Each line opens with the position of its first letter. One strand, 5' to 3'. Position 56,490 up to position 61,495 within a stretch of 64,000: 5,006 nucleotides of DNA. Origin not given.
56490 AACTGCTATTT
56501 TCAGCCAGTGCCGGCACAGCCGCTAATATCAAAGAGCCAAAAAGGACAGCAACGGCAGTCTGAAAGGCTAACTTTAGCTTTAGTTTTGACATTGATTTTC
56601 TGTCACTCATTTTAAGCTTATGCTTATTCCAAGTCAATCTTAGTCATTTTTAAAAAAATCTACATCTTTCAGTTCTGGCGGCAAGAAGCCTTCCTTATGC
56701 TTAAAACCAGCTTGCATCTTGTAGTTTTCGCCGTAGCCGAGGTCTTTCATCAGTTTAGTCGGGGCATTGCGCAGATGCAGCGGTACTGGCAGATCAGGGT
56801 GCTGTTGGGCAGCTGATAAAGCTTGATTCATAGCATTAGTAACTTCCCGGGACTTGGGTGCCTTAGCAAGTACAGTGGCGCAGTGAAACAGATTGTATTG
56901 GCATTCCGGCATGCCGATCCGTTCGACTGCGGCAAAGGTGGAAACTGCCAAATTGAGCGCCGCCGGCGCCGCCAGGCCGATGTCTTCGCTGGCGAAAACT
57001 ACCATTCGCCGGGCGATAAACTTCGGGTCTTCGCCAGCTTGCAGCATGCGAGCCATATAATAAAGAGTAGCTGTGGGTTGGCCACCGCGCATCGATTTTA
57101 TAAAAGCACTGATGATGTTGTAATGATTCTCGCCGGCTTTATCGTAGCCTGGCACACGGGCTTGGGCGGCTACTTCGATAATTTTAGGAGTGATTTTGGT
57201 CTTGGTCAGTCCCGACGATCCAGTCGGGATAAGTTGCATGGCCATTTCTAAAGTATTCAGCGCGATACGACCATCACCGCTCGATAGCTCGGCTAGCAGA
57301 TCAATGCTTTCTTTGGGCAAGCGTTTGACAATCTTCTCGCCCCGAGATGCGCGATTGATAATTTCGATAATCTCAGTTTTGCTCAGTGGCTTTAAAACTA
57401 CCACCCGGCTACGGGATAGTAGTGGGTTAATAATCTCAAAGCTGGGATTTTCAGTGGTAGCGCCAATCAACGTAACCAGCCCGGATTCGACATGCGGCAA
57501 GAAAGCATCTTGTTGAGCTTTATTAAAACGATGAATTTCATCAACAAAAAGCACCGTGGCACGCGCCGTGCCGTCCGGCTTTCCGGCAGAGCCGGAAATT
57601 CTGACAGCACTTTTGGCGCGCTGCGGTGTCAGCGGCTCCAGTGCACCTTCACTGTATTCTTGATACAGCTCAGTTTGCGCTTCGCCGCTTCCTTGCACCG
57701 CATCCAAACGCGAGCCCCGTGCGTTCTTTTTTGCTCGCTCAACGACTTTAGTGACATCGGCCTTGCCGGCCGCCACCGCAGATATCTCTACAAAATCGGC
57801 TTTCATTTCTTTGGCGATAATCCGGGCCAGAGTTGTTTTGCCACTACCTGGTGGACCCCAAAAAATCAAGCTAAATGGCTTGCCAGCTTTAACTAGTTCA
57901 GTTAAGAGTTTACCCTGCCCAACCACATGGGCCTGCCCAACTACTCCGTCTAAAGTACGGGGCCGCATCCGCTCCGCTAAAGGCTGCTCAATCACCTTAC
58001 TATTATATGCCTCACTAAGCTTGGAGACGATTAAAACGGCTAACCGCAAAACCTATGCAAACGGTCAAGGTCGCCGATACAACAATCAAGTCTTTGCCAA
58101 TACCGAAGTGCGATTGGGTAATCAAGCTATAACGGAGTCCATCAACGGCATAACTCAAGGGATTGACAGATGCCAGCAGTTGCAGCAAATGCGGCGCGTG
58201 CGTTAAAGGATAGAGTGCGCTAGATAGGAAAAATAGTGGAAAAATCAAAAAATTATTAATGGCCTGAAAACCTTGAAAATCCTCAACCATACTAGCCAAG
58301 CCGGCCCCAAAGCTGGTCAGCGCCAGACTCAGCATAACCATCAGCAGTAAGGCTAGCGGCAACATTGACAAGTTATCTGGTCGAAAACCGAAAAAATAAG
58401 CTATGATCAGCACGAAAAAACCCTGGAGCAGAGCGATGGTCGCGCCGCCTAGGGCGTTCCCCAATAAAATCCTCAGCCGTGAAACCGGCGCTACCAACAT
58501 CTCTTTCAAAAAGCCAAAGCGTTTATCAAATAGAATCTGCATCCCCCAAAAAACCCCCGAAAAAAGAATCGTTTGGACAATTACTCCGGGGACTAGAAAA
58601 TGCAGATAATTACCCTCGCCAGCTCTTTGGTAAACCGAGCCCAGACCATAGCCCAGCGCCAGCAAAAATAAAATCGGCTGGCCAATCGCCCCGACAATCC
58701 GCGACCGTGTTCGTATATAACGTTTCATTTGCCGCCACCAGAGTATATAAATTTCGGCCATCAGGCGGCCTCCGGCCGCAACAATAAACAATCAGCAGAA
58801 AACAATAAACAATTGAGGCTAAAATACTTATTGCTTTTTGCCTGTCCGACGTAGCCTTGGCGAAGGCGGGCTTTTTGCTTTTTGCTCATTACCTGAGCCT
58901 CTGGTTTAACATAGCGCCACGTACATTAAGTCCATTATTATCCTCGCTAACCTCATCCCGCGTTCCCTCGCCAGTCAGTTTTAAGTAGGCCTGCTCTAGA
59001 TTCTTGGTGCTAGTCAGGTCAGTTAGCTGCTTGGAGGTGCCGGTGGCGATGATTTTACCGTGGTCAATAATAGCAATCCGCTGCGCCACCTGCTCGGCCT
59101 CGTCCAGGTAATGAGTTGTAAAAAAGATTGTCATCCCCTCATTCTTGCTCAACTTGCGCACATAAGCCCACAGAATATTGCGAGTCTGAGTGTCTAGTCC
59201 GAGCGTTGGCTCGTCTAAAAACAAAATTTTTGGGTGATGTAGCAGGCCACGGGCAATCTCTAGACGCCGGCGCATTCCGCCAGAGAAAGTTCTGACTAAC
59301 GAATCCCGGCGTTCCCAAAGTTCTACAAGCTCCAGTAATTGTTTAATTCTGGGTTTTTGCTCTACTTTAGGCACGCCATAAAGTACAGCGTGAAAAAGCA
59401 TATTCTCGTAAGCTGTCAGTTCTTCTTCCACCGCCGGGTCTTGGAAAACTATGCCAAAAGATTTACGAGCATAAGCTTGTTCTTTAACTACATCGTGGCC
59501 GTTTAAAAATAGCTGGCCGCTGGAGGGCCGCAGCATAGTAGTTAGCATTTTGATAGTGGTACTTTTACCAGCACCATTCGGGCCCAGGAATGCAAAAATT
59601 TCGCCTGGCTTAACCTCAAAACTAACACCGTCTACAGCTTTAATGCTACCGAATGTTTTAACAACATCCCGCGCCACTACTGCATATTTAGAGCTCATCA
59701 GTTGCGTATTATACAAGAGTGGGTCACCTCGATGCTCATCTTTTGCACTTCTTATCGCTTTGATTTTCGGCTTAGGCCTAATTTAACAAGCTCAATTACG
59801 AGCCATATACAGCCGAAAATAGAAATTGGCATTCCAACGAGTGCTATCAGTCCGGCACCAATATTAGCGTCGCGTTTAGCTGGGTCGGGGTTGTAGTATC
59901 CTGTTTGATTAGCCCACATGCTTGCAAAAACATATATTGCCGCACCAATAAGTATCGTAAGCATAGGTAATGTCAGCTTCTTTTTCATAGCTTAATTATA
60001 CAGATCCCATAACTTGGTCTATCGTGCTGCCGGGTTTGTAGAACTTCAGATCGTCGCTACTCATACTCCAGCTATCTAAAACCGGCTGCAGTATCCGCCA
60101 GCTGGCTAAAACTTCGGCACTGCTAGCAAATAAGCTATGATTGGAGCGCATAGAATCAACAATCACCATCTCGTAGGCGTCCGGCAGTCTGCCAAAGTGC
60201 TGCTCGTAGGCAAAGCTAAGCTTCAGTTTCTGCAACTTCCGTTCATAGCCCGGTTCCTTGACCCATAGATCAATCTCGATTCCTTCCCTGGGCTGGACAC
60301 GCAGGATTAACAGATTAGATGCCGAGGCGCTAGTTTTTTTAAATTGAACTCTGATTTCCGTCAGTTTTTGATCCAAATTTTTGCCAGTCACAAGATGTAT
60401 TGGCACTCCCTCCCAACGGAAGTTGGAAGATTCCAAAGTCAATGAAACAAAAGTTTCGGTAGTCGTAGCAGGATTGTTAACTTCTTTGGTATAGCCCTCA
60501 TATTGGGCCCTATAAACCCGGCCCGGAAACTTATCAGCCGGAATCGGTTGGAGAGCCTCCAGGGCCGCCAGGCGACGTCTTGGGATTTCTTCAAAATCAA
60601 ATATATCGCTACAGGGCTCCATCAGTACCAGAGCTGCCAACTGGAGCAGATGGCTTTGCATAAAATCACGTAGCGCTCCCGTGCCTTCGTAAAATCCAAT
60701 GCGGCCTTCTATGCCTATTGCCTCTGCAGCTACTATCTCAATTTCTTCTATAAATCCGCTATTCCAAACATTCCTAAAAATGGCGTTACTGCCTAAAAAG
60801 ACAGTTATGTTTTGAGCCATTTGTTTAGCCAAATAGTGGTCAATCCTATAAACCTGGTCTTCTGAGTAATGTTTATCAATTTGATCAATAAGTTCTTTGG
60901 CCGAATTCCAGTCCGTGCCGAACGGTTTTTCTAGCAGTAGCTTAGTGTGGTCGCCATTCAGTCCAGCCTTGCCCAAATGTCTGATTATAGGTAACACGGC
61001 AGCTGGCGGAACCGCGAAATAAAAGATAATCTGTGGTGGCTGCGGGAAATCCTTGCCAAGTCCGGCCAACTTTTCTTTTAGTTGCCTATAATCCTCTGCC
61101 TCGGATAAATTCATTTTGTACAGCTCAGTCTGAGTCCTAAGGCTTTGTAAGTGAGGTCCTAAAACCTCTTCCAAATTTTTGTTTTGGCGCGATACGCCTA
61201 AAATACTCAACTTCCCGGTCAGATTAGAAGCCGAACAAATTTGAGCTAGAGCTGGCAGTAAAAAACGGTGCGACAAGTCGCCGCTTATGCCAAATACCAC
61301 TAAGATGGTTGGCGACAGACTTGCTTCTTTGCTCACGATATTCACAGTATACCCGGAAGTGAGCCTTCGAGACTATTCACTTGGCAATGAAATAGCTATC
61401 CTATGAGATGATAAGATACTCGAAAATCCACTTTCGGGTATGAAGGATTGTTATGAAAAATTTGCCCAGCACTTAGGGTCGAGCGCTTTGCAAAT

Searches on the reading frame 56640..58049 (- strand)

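Call 87: search_protein_families(library=pfam, proteins=[window:56640-58049:-], max_evalue=1e-8)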
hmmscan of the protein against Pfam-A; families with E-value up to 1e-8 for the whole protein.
window:56640-58049:- (469 aa): 4 families
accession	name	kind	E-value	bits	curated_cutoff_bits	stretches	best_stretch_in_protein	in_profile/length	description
PF12002.13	MgsA_C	-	1.9e-51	174.7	27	1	322-467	1-149/167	MgsA AAA+ ATPase C terminal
PF16193.11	AAA_assoc_2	-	3.5e-22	78.9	34.3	1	244-321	7-81/81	AAA C-terminal domain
PF00004.35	AAA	-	5.3e-16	59.7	21.2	1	61-218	1-127/131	ATPase family associated with various cellular activities (AAA)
PF05496.18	RuvB_N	-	1.7e-13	51.1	27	0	28-96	1-71/159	Holliday junction DNA helicase RuvB P-loop domain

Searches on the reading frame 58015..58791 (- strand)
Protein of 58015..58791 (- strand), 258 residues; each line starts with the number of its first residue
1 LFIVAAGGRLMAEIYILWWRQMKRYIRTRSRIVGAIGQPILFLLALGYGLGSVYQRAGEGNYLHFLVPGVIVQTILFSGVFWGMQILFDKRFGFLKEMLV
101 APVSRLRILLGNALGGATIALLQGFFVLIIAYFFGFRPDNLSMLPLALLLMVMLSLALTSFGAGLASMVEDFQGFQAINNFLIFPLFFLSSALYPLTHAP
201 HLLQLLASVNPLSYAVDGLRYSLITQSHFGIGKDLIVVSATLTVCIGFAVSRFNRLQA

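Call 87: search_protein_families(library=pfam, proteins=[window:58015-58791:-], max_evalue=1e-8)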
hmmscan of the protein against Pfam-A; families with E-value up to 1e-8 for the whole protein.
window:58015-58791:- (258 aa): 2 families
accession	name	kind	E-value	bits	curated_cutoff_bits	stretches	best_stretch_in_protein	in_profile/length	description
PF01061.29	ABC2_membrane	-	1.4e-36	126.5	26.9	1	13-223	2-210/211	ABC-2 type transporter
PF12698.13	ABC2_membrane_3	-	1.9e-18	67.2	31.6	1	59-249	157-345/347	ABC-2 family transporter protein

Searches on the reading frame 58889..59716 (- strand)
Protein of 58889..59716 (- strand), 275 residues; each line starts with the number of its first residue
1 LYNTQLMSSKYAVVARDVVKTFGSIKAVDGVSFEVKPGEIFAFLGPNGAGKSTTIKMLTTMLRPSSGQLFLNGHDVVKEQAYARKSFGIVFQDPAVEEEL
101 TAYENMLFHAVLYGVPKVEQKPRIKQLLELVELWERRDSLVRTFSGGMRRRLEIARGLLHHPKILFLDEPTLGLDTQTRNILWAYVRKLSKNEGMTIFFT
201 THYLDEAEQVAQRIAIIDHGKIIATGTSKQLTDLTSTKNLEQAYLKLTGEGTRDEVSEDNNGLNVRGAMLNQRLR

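Call 87: search_protein_families(library=pfam, proteins=[window:58889-59716:-], max_evalue=1e-8)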
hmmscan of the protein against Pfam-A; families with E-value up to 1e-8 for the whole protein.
window:58889-59716:- (275 aa): 1 family
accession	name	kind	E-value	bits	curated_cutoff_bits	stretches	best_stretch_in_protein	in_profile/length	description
PF00005.33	ABC_tran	-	1.7e-36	126.3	25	1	29-171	2-136/137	ABC transporter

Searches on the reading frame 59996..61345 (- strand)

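Call 87: search_protein_families(library=pfam, proteins=[window:59996-61345:-], max_evalue=1e-8)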
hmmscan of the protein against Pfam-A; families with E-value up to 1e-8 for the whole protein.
window:59996-61345:- (449 aa): 2 families
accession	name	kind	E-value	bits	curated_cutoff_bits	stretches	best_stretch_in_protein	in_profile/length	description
PF02781.21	G6PD_C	-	1.5e-71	241.3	27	1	186-441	6-279/296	Glucose-6-phosphate dehydrogenase, C-terminal domain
PF00479.28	G6PD_N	-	2.9e-39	136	22.1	1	16-179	1-183/183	Glucose-6-phosphate dehydrogenase, NAD binding domain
